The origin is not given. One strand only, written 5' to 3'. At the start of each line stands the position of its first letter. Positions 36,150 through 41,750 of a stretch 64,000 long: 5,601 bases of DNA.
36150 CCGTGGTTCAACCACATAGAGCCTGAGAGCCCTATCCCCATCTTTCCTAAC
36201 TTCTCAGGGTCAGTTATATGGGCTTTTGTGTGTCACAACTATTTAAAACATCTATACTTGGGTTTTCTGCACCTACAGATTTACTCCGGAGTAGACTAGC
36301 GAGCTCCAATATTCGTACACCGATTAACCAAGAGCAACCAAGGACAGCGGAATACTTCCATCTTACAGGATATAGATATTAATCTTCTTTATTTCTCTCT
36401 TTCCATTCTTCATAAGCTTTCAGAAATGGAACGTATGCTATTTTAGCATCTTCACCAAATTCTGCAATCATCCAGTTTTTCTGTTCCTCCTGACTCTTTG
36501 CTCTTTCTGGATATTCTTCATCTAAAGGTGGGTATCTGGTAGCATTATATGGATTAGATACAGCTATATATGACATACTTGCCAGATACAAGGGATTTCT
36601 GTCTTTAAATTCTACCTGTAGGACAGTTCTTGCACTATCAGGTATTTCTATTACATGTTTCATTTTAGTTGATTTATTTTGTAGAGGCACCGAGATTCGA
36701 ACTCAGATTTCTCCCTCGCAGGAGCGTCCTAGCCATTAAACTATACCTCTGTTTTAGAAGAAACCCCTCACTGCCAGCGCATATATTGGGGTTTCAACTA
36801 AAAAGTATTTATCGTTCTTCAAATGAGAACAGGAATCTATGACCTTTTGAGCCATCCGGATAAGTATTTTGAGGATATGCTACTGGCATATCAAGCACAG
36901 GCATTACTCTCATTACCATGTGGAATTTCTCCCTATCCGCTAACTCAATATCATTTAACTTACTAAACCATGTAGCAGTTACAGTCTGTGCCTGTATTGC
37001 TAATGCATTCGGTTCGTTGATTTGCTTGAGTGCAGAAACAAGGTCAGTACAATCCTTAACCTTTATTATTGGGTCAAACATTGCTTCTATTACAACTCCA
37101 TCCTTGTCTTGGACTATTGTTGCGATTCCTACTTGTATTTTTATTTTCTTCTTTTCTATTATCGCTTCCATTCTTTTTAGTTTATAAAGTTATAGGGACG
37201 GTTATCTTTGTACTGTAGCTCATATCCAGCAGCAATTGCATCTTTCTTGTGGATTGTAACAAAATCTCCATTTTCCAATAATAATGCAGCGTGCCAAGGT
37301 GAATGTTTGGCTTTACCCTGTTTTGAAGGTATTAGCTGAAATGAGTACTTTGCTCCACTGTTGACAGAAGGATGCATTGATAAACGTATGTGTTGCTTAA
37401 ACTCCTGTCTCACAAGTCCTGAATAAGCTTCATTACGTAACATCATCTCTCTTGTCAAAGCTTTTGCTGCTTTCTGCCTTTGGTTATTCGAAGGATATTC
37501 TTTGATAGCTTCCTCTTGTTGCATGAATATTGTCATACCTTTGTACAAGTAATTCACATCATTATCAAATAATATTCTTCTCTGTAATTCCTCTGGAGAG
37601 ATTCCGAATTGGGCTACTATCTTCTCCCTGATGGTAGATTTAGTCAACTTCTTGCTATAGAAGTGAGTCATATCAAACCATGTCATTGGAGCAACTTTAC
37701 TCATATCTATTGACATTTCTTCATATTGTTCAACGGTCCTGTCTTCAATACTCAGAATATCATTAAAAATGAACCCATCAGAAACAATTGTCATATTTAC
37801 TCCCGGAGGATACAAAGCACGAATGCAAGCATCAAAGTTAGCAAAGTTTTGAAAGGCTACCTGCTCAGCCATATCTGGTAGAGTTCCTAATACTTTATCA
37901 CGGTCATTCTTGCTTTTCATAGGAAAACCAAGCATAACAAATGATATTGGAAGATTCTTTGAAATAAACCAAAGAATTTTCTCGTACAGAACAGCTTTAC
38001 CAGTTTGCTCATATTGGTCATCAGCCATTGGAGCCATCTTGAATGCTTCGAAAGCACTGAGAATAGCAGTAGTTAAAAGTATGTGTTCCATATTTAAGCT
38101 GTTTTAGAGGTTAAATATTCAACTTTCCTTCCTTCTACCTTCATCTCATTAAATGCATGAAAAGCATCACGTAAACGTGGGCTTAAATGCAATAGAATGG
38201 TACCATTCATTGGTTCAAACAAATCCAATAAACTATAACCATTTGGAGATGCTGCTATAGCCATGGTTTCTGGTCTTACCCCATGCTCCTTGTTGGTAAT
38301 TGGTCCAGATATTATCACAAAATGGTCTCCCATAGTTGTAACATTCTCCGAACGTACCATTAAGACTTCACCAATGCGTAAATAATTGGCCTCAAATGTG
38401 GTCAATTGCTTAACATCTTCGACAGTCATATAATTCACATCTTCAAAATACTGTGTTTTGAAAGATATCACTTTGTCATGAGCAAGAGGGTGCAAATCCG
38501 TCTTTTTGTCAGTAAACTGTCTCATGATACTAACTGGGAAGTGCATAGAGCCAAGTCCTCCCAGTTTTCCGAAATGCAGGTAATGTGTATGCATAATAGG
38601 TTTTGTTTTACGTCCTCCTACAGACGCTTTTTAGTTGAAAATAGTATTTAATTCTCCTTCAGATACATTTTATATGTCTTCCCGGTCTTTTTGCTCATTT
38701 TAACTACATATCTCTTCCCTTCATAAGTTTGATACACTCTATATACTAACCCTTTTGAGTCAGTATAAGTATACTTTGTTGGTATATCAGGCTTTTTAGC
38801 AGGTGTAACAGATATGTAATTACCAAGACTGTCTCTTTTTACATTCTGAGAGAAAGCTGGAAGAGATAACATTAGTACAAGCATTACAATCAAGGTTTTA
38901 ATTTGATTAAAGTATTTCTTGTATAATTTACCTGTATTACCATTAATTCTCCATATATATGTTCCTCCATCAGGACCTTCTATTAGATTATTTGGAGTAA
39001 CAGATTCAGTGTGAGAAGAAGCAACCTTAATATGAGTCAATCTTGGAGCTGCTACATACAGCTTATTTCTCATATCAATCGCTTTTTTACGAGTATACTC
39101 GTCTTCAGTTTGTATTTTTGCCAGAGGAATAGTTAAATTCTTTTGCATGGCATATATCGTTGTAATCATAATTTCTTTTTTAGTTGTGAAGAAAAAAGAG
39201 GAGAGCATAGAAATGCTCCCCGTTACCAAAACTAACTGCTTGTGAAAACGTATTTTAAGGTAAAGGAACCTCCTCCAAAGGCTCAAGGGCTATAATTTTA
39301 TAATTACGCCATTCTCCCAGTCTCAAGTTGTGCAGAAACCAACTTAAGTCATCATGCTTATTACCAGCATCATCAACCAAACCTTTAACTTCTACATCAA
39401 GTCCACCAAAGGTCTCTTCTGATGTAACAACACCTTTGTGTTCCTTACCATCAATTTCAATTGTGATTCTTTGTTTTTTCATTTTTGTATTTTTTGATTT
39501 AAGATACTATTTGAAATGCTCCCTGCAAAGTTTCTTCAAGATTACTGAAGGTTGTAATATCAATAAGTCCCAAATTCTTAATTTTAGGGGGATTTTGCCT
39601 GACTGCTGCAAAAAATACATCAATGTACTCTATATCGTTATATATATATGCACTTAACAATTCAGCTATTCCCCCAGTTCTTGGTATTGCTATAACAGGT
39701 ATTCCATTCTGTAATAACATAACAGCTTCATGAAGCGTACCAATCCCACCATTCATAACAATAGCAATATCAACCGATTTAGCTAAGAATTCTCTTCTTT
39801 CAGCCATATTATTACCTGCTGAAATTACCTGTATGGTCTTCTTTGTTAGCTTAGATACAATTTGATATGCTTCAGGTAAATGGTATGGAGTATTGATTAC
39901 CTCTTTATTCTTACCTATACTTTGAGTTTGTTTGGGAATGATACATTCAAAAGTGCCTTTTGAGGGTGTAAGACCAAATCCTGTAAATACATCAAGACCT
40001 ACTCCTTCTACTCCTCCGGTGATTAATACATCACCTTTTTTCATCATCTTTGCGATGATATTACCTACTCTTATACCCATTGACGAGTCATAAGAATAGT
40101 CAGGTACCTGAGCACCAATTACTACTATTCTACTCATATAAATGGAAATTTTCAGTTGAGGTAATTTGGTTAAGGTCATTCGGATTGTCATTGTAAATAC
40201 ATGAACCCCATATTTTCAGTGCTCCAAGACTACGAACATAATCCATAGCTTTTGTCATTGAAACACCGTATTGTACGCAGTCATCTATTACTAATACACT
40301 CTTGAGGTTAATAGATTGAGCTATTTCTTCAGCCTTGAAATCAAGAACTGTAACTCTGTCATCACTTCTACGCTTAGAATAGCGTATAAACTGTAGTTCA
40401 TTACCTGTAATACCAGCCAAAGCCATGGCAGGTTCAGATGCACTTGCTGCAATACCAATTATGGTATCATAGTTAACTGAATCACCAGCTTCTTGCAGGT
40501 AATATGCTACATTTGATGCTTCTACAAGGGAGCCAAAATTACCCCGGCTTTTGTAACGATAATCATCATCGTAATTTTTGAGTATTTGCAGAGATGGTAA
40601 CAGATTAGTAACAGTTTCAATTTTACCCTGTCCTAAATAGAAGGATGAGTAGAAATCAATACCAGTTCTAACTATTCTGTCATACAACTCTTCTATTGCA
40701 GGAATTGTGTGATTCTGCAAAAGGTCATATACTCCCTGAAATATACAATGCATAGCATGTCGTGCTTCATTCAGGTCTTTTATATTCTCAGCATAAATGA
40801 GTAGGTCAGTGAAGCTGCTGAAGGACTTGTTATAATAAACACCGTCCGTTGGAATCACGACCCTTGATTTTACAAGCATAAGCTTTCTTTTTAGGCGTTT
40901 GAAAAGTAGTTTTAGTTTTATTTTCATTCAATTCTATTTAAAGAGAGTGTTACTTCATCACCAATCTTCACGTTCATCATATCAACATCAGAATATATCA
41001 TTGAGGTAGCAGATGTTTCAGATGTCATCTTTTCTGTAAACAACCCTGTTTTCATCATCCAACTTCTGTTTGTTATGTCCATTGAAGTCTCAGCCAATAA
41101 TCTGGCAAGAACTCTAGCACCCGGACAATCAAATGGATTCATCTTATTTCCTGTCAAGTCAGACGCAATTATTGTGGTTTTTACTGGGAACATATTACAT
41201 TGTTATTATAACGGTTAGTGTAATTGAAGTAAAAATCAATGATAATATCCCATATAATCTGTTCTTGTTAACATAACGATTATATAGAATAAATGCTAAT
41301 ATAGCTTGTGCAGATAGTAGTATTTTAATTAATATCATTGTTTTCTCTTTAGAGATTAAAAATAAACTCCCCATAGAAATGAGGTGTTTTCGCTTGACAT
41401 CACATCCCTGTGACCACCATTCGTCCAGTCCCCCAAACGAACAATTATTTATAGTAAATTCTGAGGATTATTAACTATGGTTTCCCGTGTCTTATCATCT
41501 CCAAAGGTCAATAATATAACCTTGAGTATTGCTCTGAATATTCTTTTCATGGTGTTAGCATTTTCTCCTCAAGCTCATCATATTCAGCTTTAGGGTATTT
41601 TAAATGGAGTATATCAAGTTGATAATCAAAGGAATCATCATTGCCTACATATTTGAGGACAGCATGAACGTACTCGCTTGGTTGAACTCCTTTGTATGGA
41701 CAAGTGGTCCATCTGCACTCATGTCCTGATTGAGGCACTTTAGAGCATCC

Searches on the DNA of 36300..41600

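Call 87: search_rna_families(source=window, start=36300, end=41600, threshold=evalue, max_evalue=0.1, show_alignments=1)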
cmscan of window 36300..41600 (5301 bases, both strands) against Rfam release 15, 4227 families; matches with E-value up to 0.1: 1.
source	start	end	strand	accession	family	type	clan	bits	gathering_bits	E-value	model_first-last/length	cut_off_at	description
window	36682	36750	-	RF00005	tRNA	Gene; tRNA;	CL00001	44.3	29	3e-07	1-71/71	no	tRNA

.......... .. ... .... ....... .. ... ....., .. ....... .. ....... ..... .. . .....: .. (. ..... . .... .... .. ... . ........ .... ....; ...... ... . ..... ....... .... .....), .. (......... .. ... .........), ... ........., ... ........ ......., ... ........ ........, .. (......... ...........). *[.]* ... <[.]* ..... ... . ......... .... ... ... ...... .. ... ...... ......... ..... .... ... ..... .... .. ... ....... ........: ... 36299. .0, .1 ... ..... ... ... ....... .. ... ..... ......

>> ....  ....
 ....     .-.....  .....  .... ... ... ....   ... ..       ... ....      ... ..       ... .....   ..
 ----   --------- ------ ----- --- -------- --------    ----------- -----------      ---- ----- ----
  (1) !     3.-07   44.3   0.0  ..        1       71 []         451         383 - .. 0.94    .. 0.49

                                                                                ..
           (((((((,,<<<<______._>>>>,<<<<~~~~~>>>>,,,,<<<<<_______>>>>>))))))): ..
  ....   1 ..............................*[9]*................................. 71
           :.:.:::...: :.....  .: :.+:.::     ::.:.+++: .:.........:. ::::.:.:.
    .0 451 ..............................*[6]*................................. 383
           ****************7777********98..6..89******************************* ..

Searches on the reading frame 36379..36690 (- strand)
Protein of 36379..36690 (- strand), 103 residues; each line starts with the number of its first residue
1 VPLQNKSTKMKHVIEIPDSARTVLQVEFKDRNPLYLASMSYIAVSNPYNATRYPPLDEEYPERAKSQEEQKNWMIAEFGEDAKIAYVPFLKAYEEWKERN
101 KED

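Call 3: search_protein_families(library=pfam, proteins=[window:36379-36690:-], max_evalue=1)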
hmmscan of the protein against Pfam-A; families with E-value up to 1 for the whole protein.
window:36379-36690:- (103 aa): 0 families

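Call 4: search_protein_families(library=phrogs, proteins=[window:36379-36690:-], max_evalue=0.1)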
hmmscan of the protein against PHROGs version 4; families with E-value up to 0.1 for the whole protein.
window:36379-36690:- (103 aa): 1 family
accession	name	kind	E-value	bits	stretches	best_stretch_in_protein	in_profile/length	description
phrog_10418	-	unknown function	0.075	14.5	0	62-79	41-58/58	-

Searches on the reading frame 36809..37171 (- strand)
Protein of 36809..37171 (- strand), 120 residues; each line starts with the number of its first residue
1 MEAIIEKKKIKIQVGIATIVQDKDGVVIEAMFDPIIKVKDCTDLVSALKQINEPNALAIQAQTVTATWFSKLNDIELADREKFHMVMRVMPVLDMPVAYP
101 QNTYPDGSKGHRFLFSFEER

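Call 3: search_protein_families(library=pfam, proteins=[window:36809-37171:-], max_evalue=1)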
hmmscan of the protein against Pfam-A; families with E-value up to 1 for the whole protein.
window:36809-37171:- (120 aa): 0 families

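Call 4: search_protein_families(library=phrogs, proteins=[window:36809-37171:-], max_evalue=0.1)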
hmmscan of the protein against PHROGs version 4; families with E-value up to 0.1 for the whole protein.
window:36809-37171:- (120 aa): 0 families

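Call 40: search_protein_families(library=ncbifam, proteins=[window:36809-37171:-], max_evalue=0.01)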
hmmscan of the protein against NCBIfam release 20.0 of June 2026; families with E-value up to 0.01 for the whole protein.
window:36809-37171:- (120 aa): 0 families

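Call 41: search_protein_families(library=padloc, proteins=[window:36809-37171:-], max_evalue=0.01)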
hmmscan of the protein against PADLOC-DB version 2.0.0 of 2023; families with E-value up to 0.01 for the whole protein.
window:36809-37171:- (120 aa): 0 families

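Call 57: search_solved_structures(query=A3, max_evalue=10, show_alignments=0)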
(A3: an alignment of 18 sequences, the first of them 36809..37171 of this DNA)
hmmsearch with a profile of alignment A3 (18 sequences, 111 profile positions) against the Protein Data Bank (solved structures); distinct sequences matched with E-value up to 10: 1.
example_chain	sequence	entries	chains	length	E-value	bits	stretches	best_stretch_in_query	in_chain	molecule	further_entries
3obf_A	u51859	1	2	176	0.86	12.9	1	4-44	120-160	Putative transcriptional regulator, IclR family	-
